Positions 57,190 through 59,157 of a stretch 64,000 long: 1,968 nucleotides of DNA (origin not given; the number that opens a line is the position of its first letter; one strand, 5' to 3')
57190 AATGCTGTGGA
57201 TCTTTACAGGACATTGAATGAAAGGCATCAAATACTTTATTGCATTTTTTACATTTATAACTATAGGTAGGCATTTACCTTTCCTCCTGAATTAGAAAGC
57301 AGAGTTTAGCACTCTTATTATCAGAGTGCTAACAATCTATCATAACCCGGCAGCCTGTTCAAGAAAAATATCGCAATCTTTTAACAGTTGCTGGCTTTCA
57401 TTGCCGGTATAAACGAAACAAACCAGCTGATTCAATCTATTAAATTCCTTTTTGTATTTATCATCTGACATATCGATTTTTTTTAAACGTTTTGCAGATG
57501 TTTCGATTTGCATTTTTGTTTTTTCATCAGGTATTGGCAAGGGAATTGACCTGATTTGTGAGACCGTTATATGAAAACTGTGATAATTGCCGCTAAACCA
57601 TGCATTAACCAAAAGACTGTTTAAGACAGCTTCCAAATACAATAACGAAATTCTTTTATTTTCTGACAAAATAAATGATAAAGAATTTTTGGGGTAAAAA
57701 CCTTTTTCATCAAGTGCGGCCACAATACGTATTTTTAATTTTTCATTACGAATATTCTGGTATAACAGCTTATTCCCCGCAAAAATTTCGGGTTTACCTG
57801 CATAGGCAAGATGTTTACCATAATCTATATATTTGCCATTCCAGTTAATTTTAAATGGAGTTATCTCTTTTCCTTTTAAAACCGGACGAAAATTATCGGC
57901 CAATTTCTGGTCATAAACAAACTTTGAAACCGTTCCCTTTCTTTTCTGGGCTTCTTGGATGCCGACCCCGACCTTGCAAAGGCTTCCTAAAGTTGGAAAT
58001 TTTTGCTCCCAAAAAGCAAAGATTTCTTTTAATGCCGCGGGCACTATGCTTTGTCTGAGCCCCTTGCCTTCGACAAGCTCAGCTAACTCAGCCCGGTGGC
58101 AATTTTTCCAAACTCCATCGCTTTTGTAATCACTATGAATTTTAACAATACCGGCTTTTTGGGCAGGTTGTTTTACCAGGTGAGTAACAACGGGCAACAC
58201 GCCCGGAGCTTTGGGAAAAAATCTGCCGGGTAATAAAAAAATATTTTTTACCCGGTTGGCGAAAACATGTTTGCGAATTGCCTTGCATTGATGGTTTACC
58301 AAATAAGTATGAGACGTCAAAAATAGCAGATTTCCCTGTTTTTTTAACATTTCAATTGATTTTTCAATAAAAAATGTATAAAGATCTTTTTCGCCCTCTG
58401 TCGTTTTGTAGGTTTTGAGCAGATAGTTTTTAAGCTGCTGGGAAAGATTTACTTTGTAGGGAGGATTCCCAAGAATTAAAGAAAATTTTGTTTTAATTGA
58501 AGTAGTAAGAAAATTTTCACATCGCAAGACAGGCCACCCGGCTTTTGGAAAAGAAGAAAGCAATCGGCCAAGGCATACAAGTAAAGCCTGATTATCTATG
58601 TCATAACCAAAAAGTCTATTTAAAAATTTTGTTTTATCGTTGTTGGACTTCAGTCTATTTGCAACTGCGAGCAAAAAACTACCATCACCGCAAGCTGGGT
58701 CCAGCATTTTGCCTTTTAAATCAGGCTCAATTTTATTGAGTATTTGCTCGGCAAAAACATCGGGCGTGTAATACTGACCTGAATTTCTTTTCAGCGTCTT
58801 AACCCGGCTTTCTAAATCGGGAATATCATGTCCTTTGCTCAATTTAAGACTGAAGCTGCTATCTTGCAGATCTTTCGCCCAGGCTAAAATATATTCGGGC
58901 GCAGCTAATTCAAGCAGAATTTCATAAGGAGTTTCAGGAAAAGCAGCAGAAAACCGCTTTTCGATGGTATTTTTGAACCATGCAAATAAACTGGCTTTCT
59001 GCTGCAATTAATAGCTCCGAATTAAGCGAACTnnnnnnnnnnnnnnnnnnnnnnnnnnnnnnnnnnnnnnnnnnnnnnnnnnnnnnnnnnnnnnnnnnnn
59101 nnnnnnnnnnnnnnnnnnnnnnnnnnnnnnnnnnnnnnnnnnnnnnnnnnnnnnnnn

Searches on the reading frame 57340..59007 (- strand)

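Call 66: search_protein_families(library=padloc, proteins=[window:57340-59007:-], max_evalue=0.001)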
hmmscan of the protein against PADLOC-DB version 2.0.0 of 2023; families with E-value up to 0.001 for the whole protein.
window:57340-59007:- (555 aa): 65 families (the best 25 are shown)
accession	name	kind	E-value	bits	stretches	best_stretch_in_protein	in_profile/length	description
PDLC03348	MTase_II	-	8.7e-30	101.8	1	73-535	217-700/727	Type II methyltransferase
PDLC03293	MTase_II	-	3e-23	80.3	1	73-494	13-407/427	Type II methyltransferase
PDLC03248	MTase_II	-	3.2e-23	80.3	1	72-251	5-167/521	Type II methyltransferase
PDLC03313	MTase_II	-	2.1e-22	77.3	1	76-249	22-221/563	Type II methyltransferase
PDLC03338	MTase_II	-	3.5e-20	70.3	1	71-247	124-316/604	Type II methyltransferase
PDLC03335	MTase_II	-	3.8e-20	70.1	1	73-252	76-276/607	Type II methyltransferase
PDLC03021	MTase_I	-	4.6e-19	66.6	1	74-264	161-362/491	Type I methyltransferase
PDLC04134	mad2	-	5e-19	66.5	1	70-283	264-449/492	mads_2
PDLC03356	MTase_II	-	2.5e-17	60.9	1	40-490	78-501/545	Type II methyltransferase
PDLC03226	MTase_II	-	1.7e-16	57.9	1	72-251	12-206/579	Type II methyltransferase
PDLC03315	MTase_II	-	1.9e-14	51.3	1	71-256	12-216/502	Type II methyltransferase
PDLC03026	MTase_I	-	3.1e-14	51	1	70-284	136-360/487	Type I methyltransferase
PDLC02521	PglX|PglXI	-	3.1e-14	49.9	1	170-282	477-591/1174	PglX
PDLC03347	MTase_II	-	8.1e-14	49.2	1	71-264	3-186/488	Type II methyltransferase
PDLC03267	MTase_II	-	1.4e-13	48.6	1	71-249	8-187/539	Type II methyltransferase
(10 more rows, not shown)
